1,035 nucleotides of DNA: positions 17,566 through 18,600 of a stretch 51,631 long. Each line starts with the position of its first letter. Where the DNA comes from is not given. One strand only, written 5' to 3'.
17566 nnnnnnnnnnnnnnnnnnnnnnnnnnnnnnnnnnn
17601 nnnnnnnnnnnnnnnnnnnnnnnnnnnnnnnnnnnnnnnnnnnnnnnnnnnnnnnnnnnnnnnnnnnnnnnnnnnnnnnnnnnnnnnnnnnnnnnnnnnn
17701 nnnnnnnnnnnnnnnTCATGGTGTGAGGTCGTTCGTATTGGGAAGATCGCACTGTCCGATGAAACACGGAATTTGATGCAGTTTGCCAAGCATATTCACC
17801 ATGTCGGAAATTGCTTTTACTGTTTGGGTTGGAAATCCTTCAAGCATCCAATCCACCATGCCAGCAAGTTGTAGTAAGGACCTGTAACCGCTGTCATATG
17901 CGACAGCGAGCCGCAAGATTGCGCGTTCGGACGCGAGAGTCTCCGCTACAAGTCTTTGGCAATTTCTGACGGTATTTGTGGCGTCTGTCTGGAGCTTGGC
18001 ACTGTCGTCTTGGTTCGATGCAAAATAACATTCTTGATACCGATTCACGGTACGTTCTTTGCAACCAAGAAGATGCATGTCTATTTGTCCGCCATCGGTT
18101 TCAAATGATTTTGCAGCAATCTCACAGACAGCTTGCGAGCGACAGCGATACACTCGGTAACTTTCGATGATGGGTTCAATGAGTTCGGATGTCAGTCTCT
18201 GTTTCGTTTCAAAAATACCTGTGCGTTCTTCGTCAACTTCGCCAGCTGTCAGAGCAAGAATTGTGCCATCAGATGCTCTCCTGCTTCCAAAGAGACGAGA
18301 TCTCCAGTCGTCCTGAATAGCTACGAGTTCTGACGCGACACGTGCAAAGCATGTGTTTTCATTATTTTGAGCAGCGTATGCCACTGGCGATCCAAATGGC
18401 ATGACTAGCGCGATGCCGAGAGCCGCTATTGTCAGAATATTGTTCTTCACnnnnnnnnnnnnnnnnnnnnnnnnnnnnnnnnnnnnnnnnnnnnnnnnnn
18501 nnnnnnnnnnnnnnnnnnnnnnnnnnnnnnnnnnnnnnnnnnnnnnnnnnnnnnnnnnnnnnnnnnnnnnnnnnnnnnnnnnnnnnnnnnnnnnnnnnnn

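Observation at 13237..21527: Five-gene operon encoding only large, exported, cysteine-rich proteins with no recognisable domains, sited between ssb and dnaE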

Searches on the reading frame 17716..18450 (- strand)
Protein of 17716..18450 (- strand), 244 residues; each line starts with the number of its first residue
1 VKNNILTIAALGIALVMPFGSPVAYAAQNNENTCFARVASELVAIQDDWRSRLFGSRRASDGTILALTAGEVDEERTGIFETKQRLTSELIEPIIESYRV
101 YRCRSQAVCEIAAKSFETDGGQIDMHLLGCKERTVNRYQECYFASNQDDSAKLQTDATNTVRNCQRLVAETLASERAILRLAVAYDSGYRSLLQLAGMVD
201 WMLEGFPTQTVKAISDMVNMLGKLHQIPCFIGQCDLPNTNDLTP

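Call 3: search_protein_families(library=pfam, proteins=[window:17716-18450:-], max_evalue=1)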
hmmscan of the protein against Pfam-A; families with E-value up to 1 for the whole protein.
window:17716-18450:- (244 aa): 0 families

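Call 4: search_protein_families(library=ncbifam, proteins=[window:17716-18450:-], max_evalue=1)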
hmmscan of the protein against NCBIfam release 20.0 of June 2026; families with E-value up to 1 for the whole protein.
window:17716-18450:- (244 aa): 1 family
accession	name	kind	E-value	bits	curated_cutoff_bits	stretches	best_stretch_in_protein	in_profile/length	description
NF000430.2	blaOXA-62_like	exception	0.13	11.3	560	1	63-173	99-204/286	OXA-62 family carbapenem-hydrolyzing class D beta-lactamase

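Call 12: search_protein_families(library=phrogs, proteins=[window:17716-18450:-], max_evalue=1)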
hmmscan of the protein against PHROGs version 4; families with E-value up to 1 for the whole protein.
window:17716-18450:- (244 aa): 0 families

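Call 51: search_solved_structures(query=A3, max_evalue=10)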
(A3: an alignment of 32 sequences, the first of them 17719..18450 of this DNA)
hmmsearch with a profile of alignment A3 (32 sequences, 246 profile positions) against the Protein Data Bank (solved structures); distinct sequences matched with E-value up to 10: 1.
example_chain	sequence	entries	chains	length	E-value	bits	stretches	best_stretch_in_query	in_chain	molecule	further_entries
1vjk_A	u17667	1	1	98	2.1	10.7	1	35-73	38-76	molybdopterin converting factor, subunit 1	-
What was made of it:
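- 17716..18450 (-): Gene B, 244 aa, GTG start overlapping the stop of A (GTGA). Signal peptide (AYA|A). Always exactly 8 invariant Cys. No PDB profile hit (call 51).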

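Call 63: search_protein_families(library=padloc, proteins=[window:17716-18450:-], max_evalue=1)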
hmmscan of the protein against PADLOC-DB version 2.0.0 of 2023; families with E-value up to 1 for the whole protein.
window:17716-18450:- (244 aa): 1 family
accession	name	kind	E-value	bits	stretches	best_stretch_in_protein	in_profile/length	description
PDLC03798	RTas1808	-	0.0085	13.5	1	51-115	30-93/278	DRT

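Call 77: find_homologous_proteins(query=A3, max_evalue=0.01)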
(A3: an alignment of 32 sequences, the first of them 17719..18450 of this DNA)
Query A3 (32 sequences) (244 aa, profile of the alignment): 146 proteins with E <= 0.01 among 8000 candidates; the best 120 are listed.
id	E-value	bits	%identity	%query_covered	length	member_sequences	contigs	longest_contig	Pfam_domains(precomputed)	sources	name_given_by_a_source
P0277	7.7e-102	358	70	100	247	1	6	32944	-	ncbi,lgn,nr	ncbi:MAG: hypothetical protein KBA40_02215 [Candidatus Peribacteraceae bacterium]|nr:hypothetical pr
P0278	1.1e-101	357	100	93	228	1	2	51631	-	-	-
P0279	5.3e-101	355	62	100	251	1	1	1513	-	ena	-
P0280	6.6e-101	355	72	100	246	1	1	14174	-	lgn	-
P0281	4.8e-100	352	67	100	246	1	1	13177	-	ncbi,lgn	-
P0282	1.7e-99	350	69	98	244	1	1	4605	-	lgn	-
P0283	9.1e-99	348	67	92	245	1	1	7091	-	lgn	-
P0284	1.1e-98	347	68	99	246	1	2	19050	-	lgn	-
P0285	2.3e-98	346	71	91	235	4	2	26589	-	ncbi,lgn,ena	-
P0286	4.3e-98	345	49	86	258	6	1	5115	-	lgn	-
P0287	9.1e-98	344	67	94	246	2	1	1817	-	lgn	-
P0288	1.0e-97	344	59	95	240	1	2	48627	-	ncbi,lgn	-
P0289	1.1e-97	344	65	100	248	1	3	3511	-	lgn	-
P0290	2.3e-96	340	64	91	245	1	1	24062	-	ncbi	-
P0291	2.5e-96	340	49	90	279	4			-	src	-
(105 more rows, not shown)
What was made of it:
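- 17716..18450 (-): 146 homologue clusters, all stand-alone proteins of about 205-280 aa; every named one is Peribacteria (call 77).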
